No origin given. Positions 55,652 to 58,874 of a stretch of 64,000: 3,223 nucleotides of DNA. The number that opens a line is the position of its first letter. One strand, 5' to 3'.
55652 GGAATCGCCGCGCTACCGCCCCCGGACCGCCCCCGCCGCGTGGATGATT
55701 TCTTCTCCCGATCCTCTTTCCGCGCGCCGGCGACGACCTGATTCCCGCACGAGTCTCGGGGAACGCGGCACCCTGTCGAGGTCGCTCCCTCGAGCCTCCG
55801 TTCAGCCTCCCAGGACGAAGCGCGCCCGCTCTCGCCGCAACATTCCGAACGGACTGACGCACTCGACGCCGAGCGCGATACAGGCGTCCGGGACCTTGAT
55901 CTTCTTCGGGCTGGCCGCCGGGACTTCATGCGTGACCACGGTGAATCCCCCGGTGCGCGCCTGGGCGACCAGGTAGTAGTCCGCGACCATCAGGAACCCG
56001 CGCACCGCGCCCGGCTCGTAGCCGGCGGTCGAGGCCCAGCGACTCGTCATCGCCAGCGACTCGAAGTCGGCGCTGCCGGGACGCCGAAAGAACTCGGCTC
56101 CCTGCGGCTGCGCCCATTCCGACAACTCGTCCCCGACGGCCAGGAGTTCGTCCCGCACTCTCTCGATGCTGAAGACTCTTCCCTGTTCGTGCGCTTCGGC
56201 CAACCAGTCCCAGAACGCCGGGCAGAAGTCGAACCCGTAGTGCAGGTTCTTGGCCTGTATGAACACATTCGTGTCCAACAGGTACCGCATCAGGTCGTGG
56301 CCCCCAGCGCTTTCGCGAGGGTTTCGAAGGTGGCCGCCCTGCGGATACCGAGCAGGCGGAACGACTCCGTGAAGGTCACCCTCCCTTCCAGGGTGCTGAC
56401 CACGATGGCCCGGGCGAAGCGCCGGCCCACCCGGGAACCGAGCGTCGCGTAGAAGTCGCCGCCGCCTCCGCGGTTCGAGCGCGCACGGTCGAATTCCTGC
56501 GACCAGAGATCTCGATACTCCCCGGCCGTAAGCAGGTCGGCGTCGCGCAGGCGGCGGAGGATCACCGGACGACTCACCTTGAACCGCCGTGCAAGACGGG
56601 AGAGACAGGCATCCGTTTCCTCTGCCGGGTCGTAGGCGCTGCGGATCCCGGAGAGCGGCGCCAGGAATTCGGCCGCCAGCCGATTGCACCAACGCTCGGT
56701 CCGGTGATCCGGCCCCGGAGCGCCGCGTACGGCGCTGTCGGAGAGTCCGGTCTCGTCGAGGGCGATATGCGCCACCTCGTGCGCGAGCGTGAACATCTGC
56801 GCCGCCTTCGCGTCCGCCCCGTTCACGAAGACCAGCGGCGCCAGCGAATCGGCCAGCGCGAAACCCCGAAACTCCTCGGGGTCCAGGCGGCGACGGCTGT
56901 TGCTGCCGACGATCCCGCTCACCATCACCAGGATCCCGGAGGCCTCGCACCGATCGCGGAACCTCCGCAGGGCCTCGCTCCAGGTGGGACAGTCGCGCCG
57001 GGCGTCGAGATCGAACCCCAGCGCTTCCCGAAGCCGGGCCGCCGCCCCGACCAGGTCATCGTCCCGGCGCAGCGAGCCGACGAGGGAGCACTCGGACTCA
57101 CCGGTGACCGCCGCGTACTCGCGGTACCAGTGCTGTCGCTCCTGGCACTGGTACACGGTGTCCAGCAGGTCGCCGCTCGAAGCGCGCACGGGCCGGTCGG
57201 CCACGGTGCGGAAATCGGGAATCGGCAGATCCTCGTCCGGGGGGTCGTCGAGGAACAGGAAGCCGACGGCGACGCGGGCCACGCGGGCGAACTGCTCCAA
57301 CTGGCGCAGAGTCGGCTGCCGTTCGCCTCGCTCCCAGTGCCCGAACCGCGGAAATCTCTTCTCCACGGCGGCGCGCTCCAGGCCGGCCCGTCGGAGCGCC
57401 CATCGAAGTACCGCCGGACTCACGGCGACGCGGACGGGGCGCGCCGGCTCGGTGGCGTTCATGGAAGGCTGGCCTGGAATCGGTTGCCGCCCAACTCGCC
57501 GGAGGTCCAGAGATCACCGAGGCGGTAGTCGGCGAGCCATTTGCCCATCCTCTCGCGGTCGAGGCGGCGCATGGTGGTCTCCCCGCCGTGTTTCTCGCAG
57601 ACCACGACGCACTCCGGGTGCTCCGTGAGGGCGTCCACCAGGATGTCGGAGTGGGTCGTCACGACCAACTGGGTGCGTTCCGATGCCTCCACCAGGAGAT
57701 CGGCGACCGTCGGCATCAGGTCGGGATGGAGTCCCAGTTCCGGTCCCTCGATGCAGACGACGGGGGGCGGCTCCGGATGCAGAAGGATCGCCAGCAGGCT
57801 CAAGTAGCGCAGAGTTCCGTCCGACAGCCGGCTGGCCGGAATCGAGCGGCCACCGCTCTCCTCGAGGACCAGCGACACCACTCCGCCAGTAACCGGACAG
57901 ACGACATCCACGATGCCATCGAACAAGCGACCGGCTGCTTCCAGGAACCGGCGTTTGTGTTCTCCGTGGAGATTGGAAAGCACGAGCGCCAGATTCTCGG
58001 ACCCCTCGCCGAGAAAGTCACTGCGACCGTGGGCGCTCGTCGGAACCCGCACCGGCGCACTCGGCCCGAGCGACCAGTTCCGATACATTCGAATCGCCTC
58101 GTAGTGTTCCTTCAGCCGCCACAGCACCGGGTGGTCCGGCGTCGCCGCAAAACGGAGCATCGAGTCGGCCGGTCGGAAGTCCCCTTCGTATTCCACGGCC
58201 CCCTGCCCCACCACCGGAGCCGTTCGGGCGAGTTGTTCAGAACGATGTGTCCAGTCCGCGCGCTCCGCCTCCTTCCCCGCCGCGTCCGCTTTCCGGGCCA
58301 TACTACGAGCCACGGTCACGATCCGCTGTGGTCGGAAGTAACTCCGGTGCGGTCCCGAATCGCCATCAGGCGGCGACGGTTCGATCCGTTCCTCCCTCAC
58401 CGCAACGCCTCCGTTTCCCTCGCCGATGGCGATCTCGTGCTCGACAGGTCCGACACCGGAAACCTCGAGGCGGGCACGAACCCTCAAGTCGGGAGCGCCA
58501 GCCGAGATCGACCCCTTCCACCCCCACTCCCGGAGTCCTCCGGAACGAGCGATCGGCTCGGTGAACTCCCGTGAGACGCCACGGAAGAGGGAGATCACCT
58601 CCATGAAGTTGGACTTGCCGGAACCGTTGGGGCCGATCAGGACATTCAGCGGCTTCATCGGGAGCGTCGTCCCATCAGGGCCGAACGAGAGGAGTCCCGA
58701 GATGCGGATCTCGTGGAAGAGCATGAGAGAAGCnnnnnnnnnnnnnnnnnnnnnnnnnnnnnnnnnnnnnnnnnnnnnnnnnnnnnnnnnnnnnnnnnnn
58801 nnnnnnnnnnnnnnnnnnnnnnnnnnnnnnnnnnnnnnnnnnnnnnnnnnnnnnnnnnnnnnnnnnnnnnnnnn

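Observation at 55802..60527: Four-gene candidate defence operon: OLD-like ATPase-TOPRIM, ABC ATPase, HTH-ImmA peptidase, DUF4411 PIN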

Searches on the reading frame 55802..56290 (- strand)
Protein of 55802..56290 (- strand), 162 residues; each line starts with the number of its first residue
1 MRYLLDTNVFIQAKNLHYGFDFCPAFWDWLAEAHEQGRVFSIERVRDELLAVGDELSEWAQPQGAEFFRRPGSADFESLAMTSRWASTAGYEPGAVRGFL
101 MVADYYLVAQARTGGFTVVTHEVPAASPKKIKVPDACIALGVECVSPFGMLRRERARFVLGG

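Call 5: search_protein_families(library=pfam, proteins=[window:55802-56290:-], max_evalue=0.01)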
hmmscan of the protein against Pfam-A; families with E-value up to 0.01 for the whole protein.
window:55802-56290:- (162 aa): 2 families
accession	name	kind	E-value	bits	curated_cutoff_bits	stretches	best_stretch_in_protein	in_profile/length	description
PF14367.12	DUF4411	-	2.2e-49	167.8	23.5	1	3-158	1-159/159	Domain of unknown function (DUF4411)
PF01850.27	PIN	-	0.0039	18.2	23.6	1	3-120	1-109/120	PIN domain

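Call 6: search_protein_families(library=padloc, proteins=[window:55802-56290:-], max_evalue=0.01)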
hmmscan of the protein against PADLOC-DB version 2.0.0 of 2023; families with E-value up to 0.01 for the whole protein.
window:55802-56290:- (162 aa): 0 families

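Call 7: search_protein_families(library=ncbifam, proteins=[window:55802-56290:-], max_evalue=0.01)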
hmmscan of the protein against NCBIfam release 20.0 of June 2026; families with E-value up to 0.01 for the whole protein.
window:55802-56290:- (162 aa): 0 families

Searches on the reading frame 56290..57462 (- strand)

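Call 5: search_protein_families(library=pfam, proteins=[window:56290-57462:-], max_evalue=0.01)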
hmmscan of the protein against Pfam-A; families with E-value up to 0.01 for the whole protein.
window:56290-57462:- (390 aa): 1 family
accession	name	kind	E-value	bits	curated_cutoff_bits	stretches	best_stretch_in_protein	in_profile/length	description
PF06114.19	Peptidase_M78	-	5.2e-14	52.6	22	1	172-305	1-122/123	IrrE N-terminal-like domain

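Call 6: search_protein_families(library=padloc, proteins=[window:56290-57462:-], max_evalue=0.01)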
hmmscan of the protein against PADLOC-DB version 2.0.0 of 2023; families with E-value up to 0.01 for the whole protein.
window:56290-57462:- (390 aa): 16 families
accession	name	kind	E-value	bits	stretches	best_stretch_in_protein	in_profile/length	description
PDLC03949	RmrA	-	1.2e-13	48.7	1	197-322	164-279/363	-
PDLC04141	capP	-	3.2e-11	41.2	1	196-306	41-151/242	capP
PDLC03946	RmrA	-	4.8e-09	33.4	1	205-319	173-278/357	-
PDLC03943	RmrA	-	1.2e-07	29.2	1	210-317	179-281/370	-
PDLC03951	RmrA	-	3e-07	27.8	1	218-326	201-303/400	-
PDLC04776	PDC-M69B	-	3.8e-06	24.8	1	195-323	54-189/272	-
PDLC03952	RmrA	-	7.4e-06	23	1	189-317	186-311/395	-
PDLC03948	RmrA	-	7.5e-06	23.1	1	197-322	180-303/397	-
PDLC03954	RmrA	-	7.8e-06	23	1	209-315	194-297/380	-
PDLC03944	RmrA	-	1.1e-05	22.7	1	217-321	194-296/384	-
PDLC03947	RmrA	-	0.00013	18.9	1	208-322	193-304/383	-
PDLC03955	RmrA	-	0.00017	18.9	1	202-316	193-298/371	-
PDLC03956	RmrA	-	0.00025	18.2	0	225-320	209-298/399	-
PDLC03982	PD-Lambda-2_B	-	0.00074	16.9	1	224-307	292-375/402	-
PDLC03953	RmrA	-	0.0019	15.5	1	172-322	156-297/373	-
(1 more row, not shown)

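Call 7: search_protein_families(library=ncbifam, proteins=[window:56290-57462:-], max_evalue=0.01)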
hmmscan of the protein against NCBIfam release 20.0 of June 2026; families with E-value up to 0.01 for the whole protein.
window:56290-57462:- (390 aa): 0 families

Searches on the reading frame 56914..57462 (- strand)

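Call 9: search_protein_families(library=pfam, proteins=[window:56914-57462:-], max_evalue=10)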
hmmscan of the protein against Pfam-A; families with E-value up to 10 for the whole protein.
seq(183 aa): 2 families
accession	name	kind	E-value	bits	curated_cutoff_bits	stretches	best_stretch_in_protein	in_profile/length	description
PF20555.3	DUF6767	-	0.056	13.7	27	1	117-147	21-51/57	Domain of unknown function (DUF6767)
PF01381.28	HTH_3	-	0.09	13.3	23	1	42-64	28-50/55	Helix-turn-helix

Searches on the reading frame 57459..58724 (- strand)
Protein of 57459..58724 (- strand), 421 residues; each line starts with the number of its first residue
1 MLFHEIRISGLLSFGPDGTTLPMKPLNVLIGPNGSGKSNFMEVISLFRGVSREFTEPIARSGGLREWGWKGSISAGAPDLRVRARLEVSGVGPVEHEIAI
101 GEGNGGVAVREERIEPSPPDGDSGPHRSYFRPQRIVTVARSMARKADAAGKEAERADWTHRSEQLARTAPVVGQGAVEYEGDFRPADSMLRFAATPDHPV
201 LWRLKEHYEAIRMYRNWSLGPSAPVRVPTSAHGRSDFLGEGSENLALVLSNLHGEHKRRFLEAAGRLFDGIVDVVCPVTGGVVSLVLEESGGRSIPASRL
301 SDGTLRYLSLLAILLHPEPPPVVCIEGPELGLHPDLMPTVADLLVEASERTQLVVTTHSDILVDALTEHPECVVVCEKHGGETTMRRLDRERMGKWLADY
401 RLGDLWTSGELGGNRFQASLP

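Call 5: search_protein_families(library=pfam, proteins=[window:57459-58724:-], max_evalue=0.01)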
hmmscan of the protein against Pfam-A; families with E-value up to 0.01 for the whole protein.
window:57459-58724:- (421 aa): 4 families
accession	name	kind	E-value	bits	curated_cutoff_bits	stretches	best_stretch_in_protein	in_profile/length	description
PF13304.12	AAA_21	-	5e-33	115.9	27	2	254-364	211-304/304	AAA domain, putative AbiEii toxin, Type IV TA system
PF13175.12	AAA_15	-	7.5e-15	55.9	32.1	2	291-363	292-374/374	AAA ATPase domain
PF02463.25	SMC_N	-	1e-09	38.6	40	1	4-46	3-46/220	RecF/RecN/SMC N terminal domain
PF13476.12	AAA_23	-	0.0005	21.2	27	1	6-46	2-41/201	AAA domain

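Call 6: search_protein_families(library=padloc, proteins=[window:57459-58724:-], max_evalue=0.01)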
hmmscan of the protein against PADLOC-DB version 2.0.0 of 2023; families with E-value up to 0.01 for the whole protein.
window:57459-58724:- (421 aa): 107 families (the best 25 are shown)
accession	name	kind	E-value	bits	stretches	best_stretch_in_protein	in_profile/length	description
PDLC04177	HEC-01A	-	4e-124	412.6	1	1-416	3-393/393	-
PDLC04175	HEC-01A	-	7e-49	164.8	2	203-414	146-361/363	-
PDLC04183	HEC-01A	-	9.1e-39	131.6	2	226-414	204-401/402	-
PDLC04178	HEC-01A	-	5.5e-38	129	1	21-393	25-361/399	-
PDLC04182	HEC-01A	-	3.7e-35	119.7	1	21-412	28-401/406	-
PDLC02980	AriA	-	2.4e-32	111.1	2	263-364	220-304/304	-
PDLC04176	HEC-01A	-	2.9e-27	94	2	210-413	162-367/371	-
PDLC04393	PDC-M07A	-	1.1e-25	88.5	2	238-411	219-405/435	-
PDLC04389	PDC-M07A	-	1e-24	85.4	2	240-413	224-425/443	-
PDLC04391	PDC-M07A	-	1e-24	85.3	2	236-411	208-401/412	-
PDLC04144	HEC-01B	-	1.1e-24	85.2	2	227-413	199-391/395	-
PDLC04184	HEC-01A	-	1.2e-24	85.1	2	187-371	197-399/464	-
PDLC04174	HEC-01A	-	1.7e-24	84.5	1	212-413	53-260/264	-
PDLC04135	mad3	-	8.5e-22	76.2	1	4-411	3-374/374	mads_3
PDLC04180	HEC-01A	-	2.5e-20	71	2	298-391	253-349/382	-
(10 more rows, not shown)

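Call 7: search_protein_families(library=ncbifam, proteins=[window:57459-58724:-], max_evalue=0.01)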
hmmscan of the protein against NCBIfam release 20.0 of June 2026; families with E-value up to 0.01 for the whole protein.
window:57459-58724:- (421 aa): 10 families
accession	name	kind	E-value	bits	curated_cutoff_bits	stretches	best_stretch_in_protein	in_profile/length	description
NF047739.1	antiphage_MADS3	equivalog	2.1e-21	76.6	420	2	285-409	302-425/427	methylation-associated defense system AAA family ATPase MAD3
NF038234.1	retron_eff_Eco8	equivalog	5.2e-09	35.3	250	1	3-47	3-46/679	retron Eco8 family effector endonuclease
TIGR03411.1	urea_trans_UrtD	equivalog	1.2e-05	25.1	304.1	0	24-45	28-49/242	urea ABC transporter ATP-binding protein UrtD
NF041760.1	PtuA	equivalog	1.4e-05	24.2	500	0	322-366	379-423/524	retron Ec78 anti-phage system effector ATPase PtuA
TIGR00611.2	recf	equivalog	9e-05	21.8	172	1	23-47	20-44/339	DNA replication/repair protein RecF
TIGR02169.1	SMC_prok_A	equivalog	0.00018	19.3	729.4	1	5-50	4-49/1165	chromosome segregation protein SMC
TIGR02168.1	SMC_prok_B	equivalog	0.0034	15.2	567.35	1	4-42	3-41/1181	chromosome segregation protein SMC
NF040873.1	AztA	equivalog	0.0045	16.6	220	0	22-45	16-39/191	zinc ABC transporter ATP-binding protein AztA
TIGR04435.1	restrict_AAA_1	hypoth_equivalog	0.0053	15.5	300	0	27-45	40-58/568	restriction system-associated AAA family ATPase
TIGR03522.1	GldA_ABC_ATP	equivalog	0.0071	15.8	402.6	0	29-47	33-51/301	gliding motility-associated ABC transporter ATP-binding subunit GldA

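Call 53: find_homologous_proteins(query=window:57459-58724:-)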
Query window:57459-58724:- (421 aa): 7994 proteins with E <= 0.001 among 8000 candidates; the best 120 are listed.
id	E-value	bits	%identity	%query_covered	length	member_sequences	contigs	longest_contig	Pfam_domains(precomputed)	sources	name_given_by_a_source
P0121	5.4e-259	877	93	99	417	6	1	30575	PF13175.13,PF02463.26,PF13304.13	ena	-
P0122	5.6e-235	798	84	99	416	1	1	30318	PF13175.13,PF02463.26,PF13304.13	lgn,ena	-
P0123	2.3e-198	678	74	100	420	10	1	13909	PF13175.13,PF13476.13,PF02463.26,PF13304.13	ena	-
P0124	7.1e-194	663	73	99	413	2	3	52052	PF13175.13,PF02463.26,PF13304.13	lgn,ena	-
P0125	1.8e-190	652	72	99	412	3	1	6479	PF13175.13,PF13476.13,PF02463.26,PF13304.13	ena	-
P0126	2.0e-186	638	70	100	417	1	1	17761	PF13175.13,PF02463.26,PF13304.13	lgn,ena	-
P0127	2.9e-185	634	70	99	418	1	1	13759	PF13175.13,PF02463.26,PF13304.13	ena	-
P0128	6.6e-185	633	71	99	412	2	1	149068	PF13175.13,PF02463.26,PF13304.13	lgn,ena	-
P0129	6.7e-167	574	64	99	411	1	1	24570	PF11398.15,PF13175.13,PF13476.13,PF02463.26,PF13304.13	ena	-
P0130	3.4e-166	572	65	99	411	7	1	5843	PF11398.15,PF13175.13,PF13476.13,PF02463.26,PF13304.13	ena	-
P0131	3.8e-164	565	63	99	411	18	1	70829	PF11398.15,PF13175.13,PF02463.26,PF13304.13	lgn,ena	-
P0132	7.9e-163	561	64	99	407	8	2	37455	PF13175.13,PF13476.13,PF02463.26,PF13304.13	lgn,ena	-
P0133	1.7e-162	559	65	99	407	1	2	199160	PF13175.13,PF13476.13,PF02463.26,PF13304.13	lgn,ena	-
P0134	7.5e-162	557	65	99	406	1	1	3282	PF11398.15,PF13175.13,PF02463.26,PF13304.13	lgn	-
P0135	1.0e-157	544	62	99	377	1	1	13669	PF11398.15,PF13175.13,PF13476.13,PF02463.26,PF13304.13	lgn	-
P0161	1.9e-146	507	57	99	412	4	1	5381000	PF11398.15,PF13175.13,PF13476.13,PF02463.26,PF13304.13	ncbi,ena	-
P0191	9.7e-144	498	56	99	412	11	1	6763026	PF13175.13,PF13476.13,PF02463.26,PF13304.13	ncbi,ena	-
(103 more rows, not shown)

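Call 54: find_encoding_contigs(protein=P0121, flank=7000, max_places=2)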
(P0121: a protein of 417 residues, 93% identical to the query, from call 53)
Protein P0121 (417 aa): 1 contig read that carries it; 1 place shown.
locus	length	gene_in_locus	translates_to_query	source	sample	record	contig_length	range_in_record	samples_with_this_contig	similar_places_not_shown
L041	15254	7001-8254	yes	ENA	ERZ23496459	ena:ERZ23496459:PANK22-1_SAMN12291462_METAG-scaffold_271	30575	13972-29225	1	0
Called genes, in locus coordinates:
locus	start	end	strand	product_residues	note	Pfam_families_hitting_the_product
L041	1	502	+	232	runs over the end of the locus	-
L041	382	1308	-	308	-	-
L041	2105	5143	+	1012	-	-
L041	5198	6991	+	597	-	PF02463:SMC_N (faint), PF13175:AAA_15, PF13476:AAA_23 (weak), PF13304:AAA_21, PF13175:AAA_15 (weak)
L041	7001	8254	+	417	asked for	PF02463:SMC_N (weak), PF13304:AAA_21, PF13175:AAA_15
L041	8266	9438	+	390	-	PF06114:Peptidase_M78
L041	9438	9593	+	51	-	PF14367:DUF4411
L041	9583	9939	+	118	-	PF14367:DUF4411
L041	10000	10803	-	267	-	PF09837:DUF2064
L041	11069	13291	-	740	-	PF24684:Vgb_lyase (faint)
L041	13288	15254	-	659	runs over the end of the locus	PF05580:Peptidase_S55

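Call 55: find_encoding_contigs(protein=P0122, flank=7000, max_places=2)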
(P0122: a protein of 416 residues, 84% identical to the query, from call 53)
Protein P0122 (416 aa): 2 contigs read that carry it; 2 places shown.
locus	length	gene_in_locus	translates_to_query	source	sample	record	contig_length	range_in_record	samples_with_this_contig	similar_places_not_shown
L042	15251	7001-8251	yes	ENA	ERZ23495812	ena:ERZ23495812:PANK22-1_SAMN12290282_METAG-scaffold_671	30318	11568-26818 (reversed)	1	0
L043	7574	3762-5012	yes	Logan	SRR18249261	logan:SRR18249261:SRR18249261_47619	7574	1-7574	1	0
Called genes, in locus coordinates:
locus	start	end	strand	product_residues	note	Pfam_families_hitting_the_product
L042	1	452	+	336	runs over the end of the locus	PF00158:Sigma54_activat, PF14532:Sigma54_activ_2, PF07728:AAA_5, PF25601:AAA_lid_14, PF02954:HTH_8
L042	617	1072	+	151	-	-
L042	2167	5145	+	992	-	PF02012:BNR (faint), PF15902:Sortilin-Vps10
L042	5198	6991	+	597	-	PF02463:SMC_N (faint), PF13175:AAA_15, PF13476:AAA_23 (weak), PF13304:AAA_21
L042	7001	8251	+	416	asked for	PF02463:SMC_N (faint), PF13304:AAA_21, PF13175:AAA_15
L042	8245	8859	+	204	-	PF14103:DUF4276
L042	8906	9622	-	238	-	PF09837:DUF2064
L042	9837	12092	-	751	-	-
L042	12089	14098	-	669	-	PF05580:Peptidase_S55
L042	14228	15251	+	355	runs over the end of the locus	PF00899:ThiF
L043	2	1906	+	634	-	?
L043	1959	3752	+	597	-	PF02463:SMC_N (faint), PF13175:AAA_15, PF13476:AAA_23 (weak), PF13304:AAA_21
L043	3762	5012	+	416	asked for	PF02463:SMC_N (faint), PF13304:AAA_21, PF13175:AAA_15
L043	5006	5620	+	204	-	PF14103:DUF4276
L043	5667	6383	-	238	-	PF09837:DUF2064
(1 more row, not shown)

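Call 56: find_encoding_contigs(protein=P0124, flank=7000, max_places=2)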
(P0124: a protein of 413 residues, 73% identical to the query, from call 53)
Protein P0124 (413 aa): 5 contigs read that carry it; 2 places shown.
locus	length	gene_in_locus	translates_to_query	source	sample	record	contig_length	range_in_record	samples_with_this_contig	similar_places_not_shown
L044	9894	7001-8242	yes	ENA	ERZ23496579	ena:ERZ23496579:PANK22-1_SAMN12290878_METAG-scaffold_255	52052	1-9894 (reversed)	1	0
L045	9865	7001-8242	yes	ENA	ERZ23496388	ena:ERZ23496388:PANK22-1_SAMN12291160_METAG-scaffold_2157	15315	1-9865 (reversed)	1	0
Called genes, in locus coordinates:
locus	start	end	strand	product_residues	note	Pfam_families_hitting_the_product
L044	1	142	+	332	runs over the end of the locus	PF00158:Sigma54_activat, PF14532:Sigma54_activ_2, PF07728:AAA_5, PF25601:AAA_lid_14, PF02954:HTH_8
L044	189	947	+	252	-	-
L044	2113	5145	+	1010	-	PF02012:BNR (faint), PF15902:Sortilin-Vps10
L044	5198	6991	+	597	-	PF02463:SMC_N (faint), PF13175:AAA_15, PF13476:AAA_23 (weak), PF13304:AAA_21, PF13175:AAA_15 (weak)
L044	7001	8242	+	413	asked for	PF02463:SMC_N (weak), PF13304:AAA_21, PF13175:AAA_15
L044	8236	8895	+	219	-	PF14103:DUF4276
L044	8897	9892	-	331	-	?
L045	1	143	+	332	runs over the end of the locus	PF00158:Sigma54_activat, PF14532:Sigma54_activ_2, PF07728:AAA_5, PF25601:AAA_lid_14, PF02954:HTH_8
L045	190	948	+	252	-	-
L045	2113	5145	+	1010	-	PF02012:BNR (faint), PF15902:Sortilin-Vps10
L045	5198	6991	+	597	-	PF02463:SMC_N (faint), PF13175:AAA_15, PF13476:AAA_23 (weak), PF13304:AAA_21 (weak), PF13175:AAA_15 (weak), PF13304:AAA_21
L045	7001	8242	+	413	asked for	PF02463:SMC_N (weak), PF13304:AAA_21, PF13175:AAA_15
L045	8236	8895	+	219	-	PF14103:DUF4276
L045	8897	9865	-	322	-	?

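Call 61: find_encoding_contigs(protein=P0161, flank=6000, max_places=2)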
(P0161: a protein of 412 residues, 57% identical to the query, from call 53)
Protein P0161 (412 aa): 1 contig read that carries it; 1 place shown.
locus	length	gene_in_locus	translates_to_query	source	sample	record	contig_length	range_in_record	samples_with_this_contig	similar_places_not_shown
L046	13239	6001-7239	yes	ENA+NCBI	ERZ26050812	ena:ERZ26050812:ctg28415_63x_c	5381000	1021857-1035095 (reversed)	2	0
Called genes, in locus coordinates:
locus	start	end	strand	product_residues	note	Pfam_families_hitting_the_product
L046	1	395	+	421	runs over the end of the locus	PF21262:RRP40_S1 (faint), PF01420:Methylase_S (faint)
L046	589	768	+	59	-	-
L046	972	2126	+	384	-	-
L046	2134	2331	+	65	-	-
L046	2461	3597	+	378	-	PF02463:SMC_N (weak), PF11398:DUF2813 (faint), PF13175:AAA_15, PF13476:AAA_23, PF13304:AAA_21, PF13175:AAA_15 (weak)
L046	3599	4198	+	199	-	PF14103:DUF4276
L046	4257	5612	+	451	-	PF07804:HipA_C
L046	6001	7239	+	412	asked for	PF02463:SMC_N, PF11398:DUF2813 (faint), PF13175:AAA_15 (weak), PF13476:AAA_23 (weak), PF13304:AAA_21, PF13175:AAA_15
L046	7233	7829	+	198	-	PF14103:DUF4276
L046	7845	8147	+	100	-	PF13175:AAA_15, PF13476:AAA_23, PF13304:AAA_21 (weak)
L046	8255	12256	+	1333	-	PF04313:HSDR_N, PF04851:ResIII, PF18766:SWI2_SNF2, PF22679:T1R_D3-like, PF00717:Peptidase_S24 (weak)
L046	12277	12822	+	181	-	PF02283:CobU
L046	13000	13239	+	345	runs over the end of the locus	PF02492:cobW, PF07683:CobW_C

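Call 62: find_encoding_contigs(protein=P0191, flank=6000, max_places=2)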
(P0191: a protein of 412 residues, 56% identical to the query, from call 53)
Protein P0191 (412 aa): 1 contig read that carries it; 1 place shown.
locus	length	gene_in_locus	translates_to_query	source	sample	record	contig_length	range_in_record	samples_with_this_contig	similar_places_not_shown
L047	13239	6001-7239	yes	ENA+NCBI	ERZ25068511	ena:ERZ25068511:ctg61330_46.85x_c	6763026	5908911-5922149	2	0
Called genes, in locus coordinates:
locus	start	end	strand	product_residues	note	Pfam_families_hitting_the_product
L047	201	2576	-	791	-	PF00456:Transketolase_N (weak), PF02779:Transket_pyr, PF17831:PDH_E1_M (weak), PF22613:Transketolase_C_1 (weak)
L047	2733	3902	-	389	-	PF13173:AAA_14, PF13635:DUF4143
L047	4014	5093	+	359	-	PF02126:PTE, PF04909:Amidohydro_2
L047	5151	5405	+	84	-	-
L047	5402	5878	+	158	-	-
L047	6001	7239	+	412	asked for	PF02463:SMC_N (weak), PF13476:AAA_23 (weak), PF13304:AAA_21, PF13175:AAA_15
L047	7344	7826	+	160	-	PF14103:DUF4276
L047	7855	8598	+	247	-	-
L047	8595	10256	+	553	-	PF06114:Peptidase_M78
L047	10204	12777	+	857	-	PF12228:DUF3604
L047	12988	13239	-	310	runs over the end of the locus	-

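Call 82: search_protein_families(library=pfam, proteins=[L047:7855-8598:+], max_evalue=0.01)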
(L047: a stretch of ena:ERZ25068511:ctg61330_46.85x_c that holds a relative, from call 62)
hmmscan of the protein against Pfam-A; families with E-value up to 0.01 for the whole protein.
L047:7855-8598:+ (247 aa): 0 families
